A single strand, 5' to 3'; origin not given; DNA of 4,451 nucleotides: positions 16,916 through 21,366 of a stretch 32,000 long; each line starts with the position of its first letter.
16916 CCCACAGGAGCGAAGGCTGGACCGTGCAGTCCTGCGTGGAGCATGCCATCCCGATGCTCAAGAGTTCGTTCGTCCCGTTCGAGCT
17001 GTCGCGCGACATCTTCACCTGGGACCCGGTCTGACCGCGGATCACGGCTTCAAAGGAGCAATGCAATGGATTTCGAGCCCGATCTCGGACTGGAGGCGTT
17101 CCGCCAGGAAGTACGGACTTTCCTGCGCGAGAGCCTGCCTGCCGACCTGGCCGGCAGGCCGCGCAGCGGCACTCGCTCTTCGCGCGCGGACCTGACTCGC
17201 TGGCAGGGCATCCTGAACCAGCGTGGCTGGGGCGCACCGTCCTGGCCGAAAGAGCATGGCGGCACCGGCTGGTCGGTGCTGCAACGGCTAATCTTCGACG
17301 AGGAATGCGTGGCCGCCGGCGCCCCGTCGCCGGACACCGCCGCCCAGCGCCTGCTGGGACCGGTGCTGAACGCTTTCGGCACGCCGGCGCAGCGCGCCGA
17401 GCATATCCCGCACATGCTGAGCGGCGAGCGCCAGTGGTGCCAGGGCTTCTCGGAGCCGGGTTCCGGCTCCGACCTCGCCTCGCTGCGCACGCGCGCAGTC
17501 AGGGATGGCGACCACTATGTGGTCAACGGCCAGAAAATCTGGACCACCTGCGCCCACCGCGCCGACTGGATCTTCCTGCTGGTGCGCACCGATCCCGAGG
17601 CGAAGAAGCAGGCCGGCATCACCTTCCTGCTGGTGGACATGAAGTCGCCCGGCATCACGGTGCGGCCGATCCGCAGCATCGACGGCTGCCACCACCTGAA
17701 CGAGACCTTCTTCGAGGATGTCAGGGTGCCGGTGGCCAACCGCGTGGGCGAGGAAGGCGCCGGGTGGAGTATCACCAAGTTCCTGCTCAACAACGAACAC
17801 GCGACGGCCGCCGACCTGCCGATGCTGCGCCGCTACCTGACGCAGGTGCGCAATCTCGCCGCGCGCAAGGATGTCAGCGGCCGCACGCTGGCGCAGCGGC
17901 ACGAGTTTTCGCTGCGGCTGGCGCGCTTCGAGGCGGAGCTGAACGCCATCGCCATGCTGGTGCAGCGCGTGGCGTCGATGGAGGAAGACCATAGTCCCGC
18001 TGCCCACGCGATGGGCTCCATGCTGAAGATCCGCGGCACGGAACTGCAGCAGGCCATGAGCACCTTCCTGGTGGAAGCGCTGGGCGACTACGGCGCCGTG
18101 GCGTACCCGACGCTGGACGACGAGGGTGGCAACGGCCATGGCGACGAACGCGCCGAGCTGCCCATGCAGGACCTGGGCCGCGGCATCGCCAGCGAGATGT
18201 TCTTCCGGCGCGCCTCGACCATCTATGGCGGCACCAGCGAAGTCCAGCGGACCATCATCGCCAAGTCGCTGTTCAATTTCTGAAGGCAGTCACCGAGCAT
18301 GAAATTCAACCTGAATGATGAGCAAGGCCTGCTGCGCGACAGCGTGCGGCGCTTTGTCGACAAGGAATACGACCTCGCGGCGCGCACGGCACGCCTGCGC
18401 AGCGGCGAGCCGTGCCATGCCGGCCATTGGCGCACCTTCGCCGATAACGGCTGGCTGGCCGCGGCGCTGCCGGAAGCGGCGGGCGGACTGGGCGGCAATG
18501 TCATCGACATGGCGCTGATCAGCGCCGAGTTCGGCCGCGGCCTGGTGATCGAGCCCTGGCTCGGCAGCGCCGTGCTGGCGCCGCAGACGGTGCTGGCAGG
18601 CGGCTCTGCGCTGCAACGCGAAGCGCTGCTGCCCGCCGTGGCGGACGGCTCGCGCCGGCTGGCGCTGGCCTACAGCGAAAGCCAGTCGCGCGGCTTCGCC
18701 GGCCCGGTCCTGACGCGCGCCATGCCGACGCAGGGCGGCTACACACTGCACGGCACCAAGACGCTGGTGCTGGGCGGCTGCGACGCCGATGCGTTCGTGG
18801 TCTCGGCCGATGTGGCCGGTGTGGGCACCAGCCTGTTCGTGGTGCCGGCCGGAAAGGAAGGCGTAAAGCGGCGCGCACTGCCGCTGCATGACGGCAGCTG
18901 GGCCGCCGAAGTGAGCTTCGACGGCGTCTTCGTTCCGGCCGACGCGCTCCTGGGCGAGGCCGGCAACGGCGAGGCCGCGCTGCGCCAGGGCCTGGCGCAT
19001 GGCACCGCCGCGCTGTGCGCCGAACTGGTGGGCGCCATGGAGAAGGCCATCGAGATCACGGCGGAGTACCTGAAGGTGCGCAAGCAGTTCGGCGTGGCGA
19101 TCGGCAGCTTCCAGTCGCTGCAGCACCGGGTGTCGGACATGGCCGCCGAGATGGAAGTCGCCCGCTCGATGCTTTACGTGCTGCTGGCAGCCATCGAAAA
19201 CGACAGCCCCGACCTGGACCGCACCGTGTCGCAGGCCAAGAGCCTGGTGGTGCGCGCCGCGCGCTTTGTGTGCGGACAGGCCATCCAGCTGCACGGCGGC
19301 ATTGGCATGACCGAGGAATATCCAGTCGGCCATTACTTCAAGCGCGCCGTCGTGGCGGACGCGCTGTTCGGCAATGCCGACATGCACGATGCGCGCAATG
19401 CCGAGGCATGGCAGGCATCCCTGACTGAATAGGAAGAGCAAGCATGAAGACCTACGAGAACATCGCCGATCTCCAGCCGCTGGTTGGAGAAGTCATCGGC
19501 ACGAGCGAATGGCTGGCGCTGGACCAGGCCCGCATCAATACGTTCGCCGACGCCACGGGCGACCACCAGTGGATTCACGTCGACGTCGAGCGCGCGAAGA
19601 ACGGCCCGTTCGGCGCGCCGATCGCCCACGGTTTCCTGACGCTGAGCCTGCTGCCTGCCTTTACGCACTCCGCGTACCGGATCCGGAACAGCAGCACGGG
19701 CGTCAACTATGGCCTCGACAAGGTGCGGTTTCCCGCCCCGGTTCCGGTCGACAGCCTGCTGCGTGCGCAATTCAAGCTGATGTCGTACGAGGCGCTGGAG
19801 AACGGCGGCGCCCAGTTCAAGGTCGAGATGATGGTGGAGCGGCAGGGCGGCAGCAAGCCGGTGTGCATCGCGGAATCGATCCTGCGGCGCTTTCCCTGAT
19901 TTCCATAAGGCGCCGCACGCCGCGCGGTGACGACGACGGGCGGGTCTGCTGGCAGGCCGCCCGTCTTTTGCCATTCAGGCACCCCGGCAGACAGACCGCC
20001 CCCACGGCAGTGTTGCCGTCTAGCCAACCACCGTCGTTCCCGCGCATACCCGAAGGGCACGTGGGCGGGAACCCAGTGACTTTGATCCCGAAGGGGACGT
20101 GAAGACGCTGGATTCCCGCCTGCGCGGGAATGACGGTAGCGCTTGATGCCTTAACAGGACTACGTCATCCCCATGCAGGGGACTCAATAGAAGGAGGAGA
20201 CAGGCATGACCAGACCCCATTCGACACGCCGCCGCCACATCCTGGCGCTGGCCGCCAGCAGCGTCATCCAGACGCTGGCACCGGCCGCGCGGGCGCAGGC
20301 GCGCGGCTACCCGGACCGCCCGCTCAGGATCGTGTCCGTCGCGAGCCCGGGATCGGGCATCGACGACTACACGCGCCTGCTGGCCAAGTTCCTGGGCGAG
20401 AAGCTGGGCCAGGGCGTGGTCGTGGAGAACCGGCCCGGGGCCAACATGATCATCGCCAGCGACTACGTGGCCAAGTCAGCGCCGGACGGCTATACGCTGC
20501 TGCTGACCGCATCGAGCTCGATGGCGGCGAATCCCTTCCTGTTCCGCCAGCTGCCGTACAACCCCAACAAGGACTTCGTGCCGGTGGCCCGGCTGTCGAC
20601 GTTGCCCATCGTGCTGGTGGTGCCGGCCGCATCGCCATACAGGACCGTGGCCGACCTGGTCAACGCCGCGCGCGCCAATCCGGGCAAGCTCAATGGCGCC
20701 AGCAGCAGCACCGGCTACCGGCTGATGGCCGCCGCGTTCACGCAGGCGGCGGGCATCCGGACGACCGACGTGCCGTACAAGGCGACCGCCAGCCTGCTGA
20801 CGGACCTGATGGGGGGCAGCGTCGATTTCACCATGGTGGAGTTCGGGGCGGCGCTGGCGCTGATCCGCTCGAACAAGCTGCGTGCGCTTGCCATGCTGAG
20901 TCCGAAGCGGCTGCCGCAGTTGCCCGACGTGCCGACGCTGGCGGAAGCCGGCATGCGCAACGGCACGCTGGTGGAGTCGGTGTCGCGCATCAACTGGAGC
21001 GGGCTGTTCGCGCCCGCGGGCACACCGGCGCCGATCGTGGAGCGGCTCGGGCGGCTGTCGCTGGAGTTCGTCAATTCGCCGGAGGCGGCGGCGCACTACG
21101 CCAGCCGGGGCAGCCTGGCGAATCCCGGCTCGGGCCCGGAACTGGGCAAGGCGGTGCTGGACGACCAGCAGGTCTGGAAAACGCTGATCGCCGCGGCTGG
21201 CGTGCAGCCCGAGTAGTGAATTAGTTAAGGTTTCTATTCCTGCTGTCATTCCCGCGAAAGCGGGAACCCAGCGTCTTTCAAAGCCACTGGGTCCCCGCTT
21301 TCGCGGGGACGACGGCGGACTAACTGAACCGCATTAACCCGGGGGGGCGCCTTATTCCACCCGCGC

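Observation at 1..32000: Island that rebuilds the peroxisomal / steroid-side-chain toolkit for 2-methyl-branched acyl-CoAs, with no ring-cleavage genes in view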

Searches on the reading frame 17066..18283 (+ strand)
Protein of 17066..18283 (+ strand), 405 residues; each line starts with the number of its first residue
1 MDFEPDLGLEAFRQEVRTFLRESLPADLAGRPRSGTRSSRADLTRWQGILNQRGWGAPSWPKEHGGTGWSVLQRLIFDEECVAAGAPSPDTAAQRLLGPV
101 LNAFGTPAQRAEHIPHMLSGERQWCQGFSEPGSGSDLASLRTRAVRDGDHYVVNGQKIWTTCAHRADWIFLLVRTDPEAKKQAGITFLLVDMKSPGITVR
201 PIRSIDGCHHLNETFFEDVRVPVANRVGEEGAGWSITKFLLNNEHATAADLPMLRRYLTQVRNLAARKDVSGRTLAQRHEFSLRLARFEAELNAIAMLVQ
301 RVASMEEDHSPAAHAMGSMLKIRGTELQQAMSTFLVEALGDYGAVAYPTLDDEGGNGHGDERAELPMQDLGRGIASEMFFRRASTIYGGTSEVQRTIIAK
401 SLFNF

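Call 8: search_protein_families(library=pfam, proteins=[window:17066-18283:+])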
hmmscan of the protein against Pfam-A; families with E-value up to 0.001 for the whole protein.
window:17066-18283:+ (405 aa): 3 families
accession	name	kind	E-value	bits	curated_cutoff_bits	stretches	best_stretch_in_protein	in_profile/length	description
PF02770.24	Acyl-CoA_dh_M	-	4.6e-22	78.4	33.3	1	125-219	1-97/97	Acyl-CoA dehydrogenase, middle domain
PF00441.29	Acyl-CoA_dh_1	-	8.4e-18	65.4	22.4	1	231-402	1-149/150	Acyl-CoA dehydrogenase, C-terminal domain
PF02771.21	Acyl-CoA_dh_N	-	2.5e-14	54.1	22.9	1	10-121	5-113/113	Acyl-CoA dehydrogenase, N-terminal domain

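Call 13: search_protein_families(library=ncbifam, proteins=[window:17066-18283:+], max_evalue=1e-10)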
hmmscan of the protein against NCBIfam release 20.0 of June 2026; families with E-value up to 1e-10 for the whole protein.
window:17066-18283:+ (405 aa): 13 families
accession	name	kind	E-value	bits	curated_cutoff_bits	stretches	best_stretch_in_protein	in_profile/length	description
TIGR03204.1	pimC_large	equivalog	7.5e-113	377.4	623.85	1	11-402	10-392/395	pimeloyl-CoA dehydrogenase large subunit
NF042972.1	AcrlCoAredClosAcrC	equivalog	1.9e-33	115.7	640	1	55-344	50-342/378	acryloyl-CoA reductase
NF045652.1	ProlPCPDhRedW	equivalog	6e-29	101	650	1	10-305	5-302/376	L-prolyl-[peptidyl-carrier protein] dehydrogenase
TIGR03207.1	cyc_hxne_CoA_dh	equivalog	4.3e-27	94.8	575.35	1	16-320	12-314/372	cyclohexanecarboxyl-CoA dehydrogenase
NF043006.1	CyhCrbnylCoADH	equivalog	1.4e-25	90.1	650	1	108-345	104-342/380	cyclohexane-1-carbonyl-CoA dehydrogenase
NF053553.1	prodigi_MBC_PigA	equivalog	2e-25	89.7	500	1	101-316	100-318/381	prodigiosin MBC biosynthesis dehydrogenase PigA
NF008997.0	PRK12341.1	equivalog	1.5e-24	86.8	537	1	50-239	46-238/382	acyl-CoA dehydrogenase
NF045552.1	GlutCoADH_Des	equivalog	4.2e-24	85.5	470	1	60-344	56-345/387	glutaryl-CoA dehydrogenase Acd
NF042439.1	SulpropCoADesulf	equivalog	1.4e-20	73.4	600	1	59-403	42-371/379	3-sulfinopropanoyl-CoA desulfinase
NF058590.1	AcCoDHFadEBacil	equivalog_domain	1.7e-19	69.8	600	1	60-310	72-324/586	acyl-CoA dehydrogenase FadE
NF052270.1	Staph_DH_FadE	equivalog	1.4e-14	53.6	600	1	105-309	121-325/400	acyl-CoA dehydrogenase FadE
NF002885.1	PRK03354.1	equivalog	7e-14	51.6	540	1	58-303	54-299/378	crotonobetainyl-CoA dehydrogenase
TIGR03203.1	pimD_small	equivalog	1.4e-12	47.4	652.7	1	45-234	42-229/378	pimeloyl-CoA dehydrogenase small subunit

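Call 19: search_solved_structures(query=window:17066-18283:+, max_evalue=1e-20)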
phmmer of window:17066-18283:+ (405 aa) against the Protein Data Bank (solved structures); distinct sequences matched with E-value up to 1e-20: 49.
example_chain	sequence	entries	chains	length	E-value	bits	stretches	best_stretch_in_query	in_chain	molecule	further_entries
4x28_A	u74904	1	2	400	7.3e-61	209.8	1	50-343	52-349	Acyl-CoA dehydrogenase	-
6wy8_B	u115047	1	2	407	1.7e-51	178.9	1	1-344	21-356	Acyl-CoA dehydrogenase domain protein Tcur3483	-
6wy9_A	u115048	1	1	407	1.7e-51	178.9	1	1-344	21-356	Acyl-CoA dehydrogenase domain protein Tcur3483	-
1ukw_A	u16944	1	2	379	1.8e-36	129.5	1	60-346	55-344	acyl-CoA dehydrogenase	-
4u83_A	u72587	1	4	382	2.9e-34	122.2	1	10-348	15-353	Acyl-CoA dehydrogenase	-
2pg0_A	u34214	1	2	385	8.1e-33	117.4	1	50-344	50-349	Acyl-CoA dehydrogenase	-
3mdd_A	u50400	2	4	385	9.3e-33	117.2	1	12-344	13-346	MEDIUM CHAIN ACYL-COA DEHYDROGENASE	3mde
1udy_A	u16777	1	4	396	1e-32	117.1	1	13-344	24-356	Acyl-CoA dehydrogenase, medium-chain specific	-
1egc_A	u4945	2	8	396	1.8e-32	116.3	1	59-344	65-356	MEDIUM CHAIN ACYL-COA DEHYDROGENASE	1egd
4p13_A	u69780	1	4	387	2.1e-31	112.7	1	59-344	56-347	Medium-chain specific acyl-CoA dehydrogenase, mitochondrial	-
1ege_A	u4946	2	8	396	8e-31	110.9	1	59-344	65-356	MEDIUM CHAIN ACYL-COA DEHYDROGENASE | Acyl-CoA dehydrogenase, medium-chain specific, mitochondrial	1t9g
2a1t_A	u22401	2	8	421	1e-30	110.5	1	59-344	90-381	Acyl-CoA dehydrogenase, medium-chain specific, mitochondrial precursor | Medium-chain specific acyl-CoA dehydrogenase, mitochondrial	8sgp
7w0j_A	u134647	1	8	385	1.5e-29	106.7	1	37-345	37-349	Acyl-CoA dehydrogenase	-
8i4p_A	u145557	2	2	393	1.6e-29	106.6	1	37-345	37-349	Acyl-CoA dehydrogenase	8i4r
4kto_A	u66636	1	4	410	2.8e-28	102.5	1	9-344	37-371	isovaleryl-CoA dehydrogenase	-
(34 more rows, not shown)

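Call 58: search_solved_structures(query=window:17066-18283:+, max_evalue=1e-50, show_alignments=1)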
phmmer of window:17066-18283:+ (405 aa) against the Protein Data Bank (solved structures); distinct sequences matched with E-value up to 1e-50: 3.
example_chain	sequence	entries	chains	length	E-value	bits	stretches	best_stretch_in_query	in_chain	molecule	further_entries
4x28_A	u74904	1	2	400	7.3e-61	209.8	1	50-343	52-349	Acyl-CoA dehydrogenase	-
6wy8_B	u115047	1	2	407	1.7e-51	178.9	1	1-344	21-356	Acyl-CoA dehydrogenase domain protein Tcur3483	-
6wy9_A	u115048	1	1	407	1.7e-51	178.9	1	1-344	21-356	Acyl-CoA dehydrogenase domain protein Tcur3483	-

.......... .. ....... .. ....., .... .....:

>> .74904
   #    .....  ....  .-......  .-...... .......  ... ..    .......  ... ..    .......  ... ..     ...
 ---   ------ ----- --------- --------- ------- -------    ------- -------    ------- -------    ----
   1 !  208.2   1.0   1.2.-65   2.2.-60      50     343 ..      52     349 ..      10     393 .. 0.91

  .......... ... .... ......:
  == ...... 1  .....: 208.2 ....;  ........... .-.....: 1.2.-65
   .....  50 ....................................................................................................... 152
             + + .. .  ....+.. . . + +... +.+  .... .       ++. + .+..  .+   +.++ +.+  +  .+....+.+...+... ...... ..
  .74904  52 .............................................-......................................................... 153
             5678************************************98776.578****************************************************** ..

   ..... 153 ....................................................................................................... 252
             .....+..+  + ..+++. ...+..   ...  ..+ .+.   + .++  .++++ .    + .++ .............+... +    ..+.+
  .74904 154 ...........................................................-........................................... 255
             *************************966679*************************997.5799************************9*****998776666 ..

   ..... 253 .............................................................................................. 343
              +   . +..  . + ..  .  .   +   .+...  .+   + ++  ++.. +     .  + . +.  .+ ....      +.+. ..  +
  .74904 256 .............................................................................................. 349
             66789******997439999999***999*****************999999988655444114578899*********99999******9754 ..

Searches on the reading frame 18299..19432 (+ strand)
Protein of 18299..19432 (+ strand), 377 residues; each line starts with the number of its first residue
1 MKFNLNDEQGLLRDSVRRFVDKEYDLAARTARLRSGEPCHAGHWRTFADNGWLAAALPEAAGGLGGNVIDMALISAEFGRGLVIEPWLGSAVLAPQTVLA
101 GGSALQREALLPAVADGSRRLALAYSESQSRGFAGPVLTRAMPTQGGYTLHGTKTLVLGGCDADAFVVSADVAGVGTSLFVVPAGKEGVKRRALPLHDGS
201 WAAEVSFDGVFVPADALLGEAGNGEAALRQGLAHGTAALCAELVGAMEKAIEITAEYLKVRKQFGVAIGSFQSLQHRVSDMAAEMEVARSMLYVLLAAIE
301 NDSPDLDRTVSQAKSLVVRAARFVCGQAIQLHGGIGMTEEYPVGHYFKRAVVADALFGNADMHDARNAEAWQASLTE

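Call 8: search_protein_families(library=pfam, proteins=[window:18299-19432:+])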
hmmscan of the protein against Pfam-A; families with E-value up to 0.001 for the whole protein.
window:18299-19432:+ (377 aa): 4 families
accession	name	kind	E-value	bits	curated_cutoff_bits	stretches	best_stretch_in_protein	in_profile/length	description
PF00441.29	Acyl-CoA_dh_1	-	6.8e-29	101.4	22.4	1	223-363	2-141/150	Acyl-CoA dehydrogenase, C-terminal domain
PF02771.21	Acyl-CoA_dh_N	-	6.7e-17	62.3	22.9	1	6-117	1-112/113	Acyl-CoA dehydrogenase, N-terminal domain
PF08028.16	Acyl-CoA_dh_2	-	4.3e-10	40.4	22.7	1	239-347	3-120/134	Acyl-CoA dehydrogenase, C-terminal domain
PF02770.24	Acyl-CoA_dh_M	-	6e-08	33.2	33.3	1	122-210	1-97/97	Acyl-CoA dehydrogenase, middle domain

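Call 13: search_protein_families(library=ncbifam, proteins=[window:18299-19432:+], max_evalue=1e-10)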
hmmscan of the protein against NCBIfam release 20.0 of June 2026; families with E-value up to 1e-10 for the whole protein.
window:18299-19432:+ (377 aa): 17 families
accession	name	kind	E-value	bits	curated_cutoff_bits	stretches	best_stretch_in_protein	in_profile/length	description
TIGR03203.1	pimD_small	equivalog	7.1e-84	282.1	652.7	1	3-370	2-375/378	pimeloyl-CoA dehydrogenase small subunit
NF042972.1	AcrlCoAredClosAcrC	equivalog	6.6e-43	146.8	640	1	1-363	1-368/378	acryloyl-CoA reductase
NF053553.1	prodigi_MBC_PigA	equivalog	2.7e-39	135.4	500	1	1-353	1-361/381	prodigiosin MBC biosynthesis dehydrogenase PigA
NF045652.1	ProlPCPDhRedW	equivalog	1.9e-38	132.3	650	1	12-340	7-343/376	L-prolyl-[peptidyl-carrier protein] dehydrogenase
NF050027.1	acylCoADhIpdE2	equivalog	2.6e-35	122.4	450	1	229-361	173-300/311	acyl-CoA dehydrogenase IpdE2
NF058590.1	AcCoDHFadEBacil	equivalog_domain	4e-33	114.8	600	1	4-348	20-387/586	acyl-CoA dehydrogenase FadE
NF008997.0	PRK12341.1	equivalog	7e-31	107.6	537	1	1-348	1-353/382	acyl-CoA dehydrogenase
NF042439.1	SulpropCoADesulf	equivalog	2.6e-27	95.6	600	1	44-348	30-347/379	3-sulfinopropanoyl-CoA desulfinase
NF045552.1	GlutCoADH_Des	equivalog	8e-27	94.4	470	1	1-351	1-359/387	glutaryl-CoA dehydrogenase Acd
NF002885.1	PRK03354.1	equivalog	1.2e-24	87.1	540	1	1-361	1-362/378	crotonobetainyl-CoA dehydrogenase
NF043006.1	CyhCrbnylCoADH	equivalog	2.5e-22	79.4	650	1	39-357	36-361/380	cyclohexane-1-carbonyl-CoA dehydrogenase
TIGR03207.1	cyc_hxne_CoA_dh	equivalog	7.6e-20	71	575.35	1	5-297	1-299/372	cyclohexanecarboxyl-CoA dehydrogenase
NF037942.1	ac_ACP_DH_MbtN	equivalog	1e-14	54.1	700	1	139-352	129-346/376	mycobactin biosynthesis acyl-ACP dehydrogenase MbtN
NF007000.1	PRK09463.1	subfamily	2.9e-14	52.4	600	1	174-338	230-399/726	acyl-CoA dehydrogenase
NF052270.1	Staph_DH_FadE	equivalog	4.9e-14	51.9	600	1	93-350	112-372/400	acyl-CoA dehydrogenase FadE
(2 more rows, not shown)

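Call 20: search_solved_structures(query=window:18299-19432:+, max_evalue=1e-20)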
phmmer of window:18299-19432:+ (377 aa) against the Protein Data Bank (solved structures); distinct sequences matched with E-value up to 1e-20: 49.
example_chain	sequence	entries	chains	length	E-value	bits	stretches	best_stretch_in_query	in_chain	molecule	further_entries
6wy8_A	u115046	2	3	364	7.3e-34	120.6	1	28-359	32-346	Acyl-CoA dehydrogenase domain protein Tcur3481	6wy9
5lnx_A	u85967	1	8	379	4e-33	118.1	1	5-358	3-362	Acyl-CoA dehydrogenase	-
4o5m_A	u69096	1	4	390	7.8e-33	117.2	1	1-358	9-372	Isovaleryl-CoA dehydrogenase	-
4l1f_A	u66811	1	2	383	2.9e-32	115.3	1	1-356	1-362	Acyl-CoA dehydrogenase domain protein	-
7w0j_A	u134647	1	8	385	6.8e-32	114.1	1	8-355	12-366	Acyl-CoA dehydrogenase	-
6fah_C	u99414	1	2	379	7e-32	114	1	7-351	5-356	Caffeyl-CoA reductase-Etf complex subunit CarC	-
8i4p_A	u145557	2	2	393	7.8e-32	113.9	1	8-355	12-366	Acyl-CoA dehydrogenase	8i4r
3pfd_A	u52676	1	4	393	1e-31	113.5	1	3-355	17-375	Acyl-CoA dehydrogenase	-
2dvl_A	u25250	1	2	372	2.2e-29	105.8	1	5-362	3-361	Acyl-CoA dehydrogenase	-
7xp7_A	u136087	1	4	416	4.7e-29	104.7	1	11-354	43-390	Cyclohexanecarboxyl-CoA dehydrogenase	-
1ws9_A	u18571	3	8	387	6e-29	104.4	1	45-351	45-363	acyl-CoA dehydrogenase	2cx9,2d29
4kto_A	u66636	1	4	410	1.3e-28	103.3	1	2-357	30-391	isovaleryl-CoA dehydrogenase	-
6af6_A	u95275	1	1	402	3.3e-28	101.9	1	1-353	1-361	L-prolyl-[peptidyl-carrier protein] dehydrogenase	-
1ukw_A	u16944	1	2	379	4.8e-28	101.4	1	3-348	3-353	acyl-CoA dehydrogenase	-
2pg0_A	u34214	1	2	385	5.7e-28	101.2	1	5-359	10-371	Acyl-CoA dehydrogenase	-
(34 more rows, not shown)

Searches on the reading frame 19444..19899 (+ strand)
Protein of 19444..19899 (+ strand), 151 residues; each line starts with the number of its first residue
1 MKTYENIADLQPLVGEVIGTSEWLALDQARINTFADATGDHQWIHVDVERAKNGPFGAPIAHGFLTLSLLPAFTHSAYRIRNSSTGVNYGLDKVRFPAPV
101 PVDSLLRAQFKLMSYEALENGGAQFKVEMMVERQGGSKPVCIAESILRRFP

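Call 8: search_protein_families(library=pfam, proteins=[window:19444-19899:+])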
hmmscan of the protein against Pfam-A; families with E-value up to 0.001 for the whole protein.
window:19444-19899:+ (151 aa): 1 family
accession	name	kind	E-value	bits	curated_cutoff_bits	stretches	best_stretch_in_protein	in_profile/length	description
PF01575.25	MaoC_dehydratas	-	4.5e-25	88.1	27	1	11-114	3-103/123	MaoC like domain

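Call 13: search_protein_families(library=ncbifam, proteins=[window:19444-19899:+], max_evalue=1e-10)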
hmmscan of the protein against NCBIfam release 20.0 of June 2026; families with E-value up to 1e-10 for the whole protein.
window:19444-19899:+ (151 aa): 0 families

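Call 17: search_solved_structures(query=window:19444-19899:+, max_evalue=0.00001)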
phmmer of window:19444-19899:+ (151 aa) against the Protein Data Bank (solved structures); distinct sequences matched with E-value up to 0.00001: 3.
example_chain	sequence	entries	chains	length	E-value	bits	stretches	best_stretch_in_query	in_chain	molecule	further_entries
2c2i_A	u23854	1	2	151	7.3e-52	178.5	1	1-148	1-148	RV0130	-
8vwr_A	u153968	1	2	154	4.2e-17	65.7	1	10-146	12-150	Acyl dehydratase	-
1q6w_A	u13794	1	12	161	6e-08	36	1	27-139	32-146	monoamine oxidase regulatory protein, putative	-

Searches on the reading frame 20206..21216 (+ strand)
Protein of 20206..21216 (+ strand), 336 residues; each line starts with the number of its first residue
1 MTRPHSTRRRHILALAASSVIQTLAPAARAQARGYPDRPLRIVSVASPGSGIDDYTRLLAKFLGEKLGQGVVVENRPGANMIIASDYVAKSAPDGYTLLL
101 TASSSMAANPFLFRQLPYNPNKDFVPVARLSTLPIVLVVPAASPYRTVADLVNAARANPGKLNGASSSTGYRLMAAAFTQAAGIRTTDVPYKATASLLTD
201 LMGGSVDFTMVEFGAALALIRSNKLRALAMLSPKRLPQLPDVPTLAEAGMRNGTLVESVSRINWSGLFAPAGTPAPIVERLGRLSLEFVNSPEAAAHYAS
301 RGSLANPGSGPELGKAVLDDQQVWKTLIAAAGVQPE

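Call 8: search_protein_families(library=pfam, proteins=[window:20206-21216:+])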
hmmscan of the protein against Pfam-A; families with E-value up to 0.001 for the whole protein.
window:20206-21216:+ (336 aa): 1 family
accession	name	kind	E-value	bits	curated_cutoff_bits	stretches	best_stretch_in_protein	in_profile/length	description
PF03401.19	TctC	-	2.1e-62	211.6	27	1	57-332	3-273/274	Tripartite tricarboxylate transporter family receptor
